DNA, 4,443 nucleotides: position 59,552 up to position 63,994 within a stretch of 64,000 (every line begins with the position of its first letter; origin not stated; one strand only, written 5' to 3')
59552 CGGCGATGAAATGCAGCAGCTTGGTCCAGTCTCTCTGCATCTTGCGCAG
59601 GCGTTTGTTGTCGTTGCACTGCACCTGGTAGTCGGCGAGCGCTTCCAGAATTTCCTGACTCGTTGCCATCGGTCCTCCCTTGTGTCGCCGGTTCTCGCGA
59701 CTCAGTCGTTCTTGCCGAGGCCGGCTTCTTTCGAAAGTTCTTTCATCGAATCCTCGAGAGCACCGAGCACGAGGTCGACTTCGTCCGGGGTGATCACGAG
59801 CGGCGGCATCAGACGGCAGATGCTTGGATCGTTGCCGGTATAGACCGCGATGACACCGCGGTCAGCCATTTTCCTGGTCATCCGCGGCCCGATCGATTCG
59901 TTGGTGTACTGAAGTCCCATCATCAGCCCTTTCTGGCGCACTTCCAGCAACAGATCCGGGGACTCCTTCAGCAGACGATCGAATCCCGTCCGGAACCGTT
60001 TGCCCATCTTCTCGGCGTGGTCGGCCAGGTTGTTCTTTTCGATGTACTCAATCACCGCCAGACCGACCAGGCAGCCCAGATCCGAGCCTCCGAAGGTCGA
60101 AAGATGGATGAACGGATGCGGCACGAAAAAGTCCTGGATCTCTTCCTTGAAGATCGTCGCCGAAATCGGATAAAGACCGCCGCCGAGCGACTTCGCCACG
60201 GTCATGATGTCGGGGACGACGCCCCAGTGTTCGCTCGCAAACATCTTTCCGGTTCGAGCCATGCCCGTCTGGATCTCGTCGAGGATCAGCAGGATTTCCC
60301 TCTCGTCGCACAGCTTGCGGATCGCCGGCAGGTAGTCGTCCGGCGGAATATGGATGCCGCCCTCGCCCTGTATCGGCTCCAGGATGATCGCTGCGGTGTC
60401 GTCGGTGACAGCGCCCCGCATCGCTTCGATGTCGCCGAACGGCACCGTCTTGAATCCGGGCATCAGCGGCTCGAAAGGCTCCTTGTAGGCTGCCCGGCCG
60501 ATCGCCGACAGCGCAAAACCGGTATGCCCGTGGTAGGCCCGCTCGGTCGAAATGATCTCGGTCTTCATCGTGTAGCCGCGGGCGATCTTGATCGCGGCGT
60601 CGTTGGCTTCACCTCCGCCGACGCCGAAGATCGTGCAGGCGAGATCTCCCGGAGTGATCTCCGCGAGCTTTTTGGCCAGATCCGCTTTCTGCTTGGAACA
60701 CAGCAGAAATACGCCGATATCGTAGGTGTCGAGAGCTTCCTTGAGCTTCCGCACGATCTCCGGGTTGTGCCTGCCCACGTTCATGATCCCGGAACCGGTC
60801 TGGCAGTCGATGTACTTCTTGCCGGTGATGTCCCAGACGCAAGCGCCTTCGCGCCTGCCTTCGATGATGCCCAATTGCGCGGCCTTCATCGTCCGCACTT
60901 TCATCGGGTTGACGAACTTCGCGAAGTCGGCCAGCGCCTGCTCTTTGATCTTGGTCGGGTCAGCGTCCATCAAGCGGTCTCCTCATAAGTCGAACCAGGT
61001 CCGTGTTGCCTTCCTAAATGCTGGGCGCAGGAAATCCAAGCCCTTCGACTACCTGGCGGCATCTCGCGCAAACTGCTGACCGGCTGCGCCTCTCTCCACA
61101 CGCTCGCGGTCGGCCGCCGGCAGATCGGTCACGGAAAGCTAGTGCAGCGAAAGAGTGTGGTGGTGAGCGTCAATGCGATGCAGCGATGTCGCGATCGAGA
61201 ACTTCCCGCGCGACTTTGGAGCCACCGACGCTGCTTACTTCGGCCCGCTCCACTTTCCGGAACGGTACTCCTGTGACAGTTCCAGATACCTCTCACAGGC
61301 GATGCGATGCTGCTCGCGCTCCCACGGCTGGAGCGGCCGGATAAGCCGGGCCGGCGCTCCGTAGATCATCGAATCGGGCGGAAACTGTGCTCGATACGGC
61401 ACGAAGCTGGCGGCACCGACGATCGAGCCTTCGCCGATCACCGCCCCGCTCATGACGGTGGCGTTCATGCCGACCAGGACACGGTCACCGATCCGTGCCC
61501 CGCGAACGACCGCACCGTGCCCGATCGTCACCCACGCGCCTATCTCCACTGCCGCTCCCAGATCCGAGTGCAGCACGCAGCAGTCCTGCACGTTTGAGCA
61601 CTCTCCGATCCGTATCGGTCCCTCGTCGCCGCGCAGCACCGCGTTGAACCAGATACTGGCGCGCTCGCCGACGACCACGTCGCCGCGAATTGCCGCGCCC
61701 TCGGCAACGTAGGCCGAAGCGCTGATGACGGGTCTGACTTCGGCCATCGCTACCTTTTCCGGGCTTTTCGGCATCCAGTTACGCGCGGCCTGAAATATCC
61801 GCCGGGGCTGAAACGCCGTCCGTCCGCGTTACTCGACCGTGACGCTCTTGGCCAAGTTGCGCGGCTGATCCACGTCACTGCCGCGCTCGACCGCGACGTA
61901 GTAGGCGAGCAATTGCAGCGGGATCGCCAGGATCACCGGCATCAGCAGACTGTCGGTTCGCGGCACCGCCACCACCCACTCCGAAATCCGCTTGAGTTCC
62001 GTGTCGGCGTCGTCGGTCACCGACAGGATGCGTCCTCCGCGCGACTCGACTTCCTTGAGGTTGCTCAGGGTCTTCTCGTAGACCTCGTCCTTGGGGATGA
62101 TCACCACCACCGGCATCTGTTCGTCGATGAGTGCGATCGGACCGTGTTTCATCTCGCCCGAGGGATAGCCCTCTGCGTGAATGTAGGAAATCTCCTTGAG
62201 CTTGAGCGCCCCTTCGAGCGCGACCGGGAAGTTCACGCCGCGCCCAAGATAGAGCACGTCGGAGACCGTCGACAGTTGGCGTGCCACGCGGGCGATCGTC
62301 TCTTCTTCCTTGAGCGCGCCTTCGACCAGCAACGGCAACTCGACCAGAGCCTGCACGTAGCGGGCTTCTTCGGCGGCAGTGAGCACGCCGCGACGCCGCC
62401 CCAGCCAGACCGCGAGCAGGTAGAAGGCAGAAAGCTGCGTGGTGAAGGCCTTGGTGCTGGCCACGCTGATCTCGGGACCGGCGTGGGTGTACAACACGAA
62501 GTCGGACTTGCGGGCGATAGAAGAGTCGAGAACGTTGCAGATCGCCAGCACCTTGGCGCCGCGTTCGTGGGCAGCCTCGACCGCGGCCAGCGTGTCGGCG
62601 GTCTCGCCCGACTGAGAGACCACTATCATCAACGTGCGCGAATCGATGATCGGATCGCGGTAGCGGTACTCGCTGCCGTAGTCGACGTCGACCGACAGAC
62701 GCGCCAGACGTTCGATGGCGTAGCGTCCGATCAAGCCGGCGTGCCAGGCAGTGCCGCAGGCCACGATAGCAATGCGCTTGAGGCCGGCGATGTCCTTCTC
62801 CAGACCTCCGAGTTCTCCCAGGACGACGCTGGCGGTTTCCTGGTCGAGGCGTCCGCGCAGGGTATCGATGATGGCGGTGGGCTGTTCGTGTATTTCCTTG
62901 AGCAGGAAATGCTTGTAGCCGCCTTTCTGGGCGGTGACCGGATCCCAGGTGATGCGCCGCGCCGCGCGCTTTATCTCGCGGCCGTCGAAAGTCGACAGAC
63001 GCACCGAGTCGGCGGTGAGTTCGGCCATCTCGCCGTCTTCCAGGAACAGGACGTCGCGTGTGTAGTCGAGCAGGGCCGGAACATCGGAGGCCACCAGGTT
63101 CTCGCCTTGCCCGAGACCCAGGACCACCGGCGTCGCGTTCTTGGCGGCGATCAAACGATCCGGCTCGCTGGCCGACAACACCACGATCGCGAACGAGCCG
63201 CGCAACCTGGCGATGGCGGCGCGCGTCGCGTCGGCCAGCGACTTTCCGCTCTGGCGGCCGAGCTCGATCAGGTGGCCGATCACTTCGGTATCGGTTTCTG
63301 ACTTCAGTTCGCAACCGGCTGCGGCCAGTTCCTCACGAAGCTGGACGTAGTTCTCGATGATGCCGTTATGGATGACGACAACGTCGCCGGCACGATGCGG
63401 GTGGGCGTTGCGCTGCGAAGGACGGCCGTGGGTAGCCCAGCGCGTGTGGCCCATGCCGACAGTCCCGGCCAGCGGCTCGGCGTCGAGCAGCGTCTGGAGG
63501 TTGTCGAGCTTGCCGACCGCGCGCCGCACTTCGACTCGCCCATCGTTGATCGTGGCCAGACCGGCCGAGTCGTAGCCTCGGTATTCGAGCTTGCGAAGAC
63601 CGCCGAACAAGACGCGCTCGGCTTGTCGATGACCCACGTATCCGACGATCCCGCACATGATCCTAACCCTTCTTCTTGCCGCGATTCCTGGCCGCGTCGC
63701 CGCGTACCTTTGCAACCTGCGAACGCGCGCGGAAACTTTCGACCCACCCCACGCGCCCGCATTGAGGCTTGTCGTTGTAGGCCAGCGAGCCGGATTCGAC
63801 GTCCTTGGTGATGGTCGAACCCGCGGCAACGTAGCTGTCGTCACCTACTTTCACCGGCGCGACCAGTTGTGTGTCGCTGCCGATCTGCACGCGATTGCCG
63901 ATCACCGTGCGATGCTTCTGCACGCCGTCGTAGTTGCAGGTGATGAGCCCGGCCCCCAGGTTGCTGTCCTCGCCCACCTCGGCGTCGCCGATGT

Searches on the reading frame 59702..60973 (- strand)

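Call 68: search_protein_families(library=pfam, proteins=[window:59702-60973:-], max_evalue=0.001)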
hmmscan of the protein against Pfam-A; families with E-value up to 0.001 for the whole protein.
window:59702-60973:- (423 aa): 1 family
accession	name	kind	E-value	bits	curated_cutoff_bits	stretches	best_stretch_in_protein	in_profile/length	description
PF00202.27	Aminotran_3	-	4.8e-96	322.3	30.5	1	36-408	11-401/403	Aminotransferase class-III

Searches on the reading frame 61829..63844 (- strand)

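Call 68: search_protein_families(library=pfam, proteins=[window:61829-63844:-], max_evalue=0.001)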
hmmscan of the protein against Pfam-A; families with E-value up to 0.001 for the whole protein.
window:61829-63844:- (671 aa): 4 families
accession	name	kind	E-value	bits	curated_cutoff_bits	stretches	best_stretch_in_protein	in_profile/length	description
PF01380.27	SIS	-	5.2e-58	194.9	25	2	355-479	5-130/131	SIS domain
PF13522.11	GATase_6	-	9.8e-21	74.6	27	1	127-252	10-128/130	Glutamine amidotransferase domain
PF13537.11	GATase_7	-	7.2e-15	55.5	25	1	151-259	20-122/123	Glutamine amidotransferase domain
PF13580.11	SIS_2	-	1.4e-05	25.6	27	1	376-435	78-136/138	SIS domain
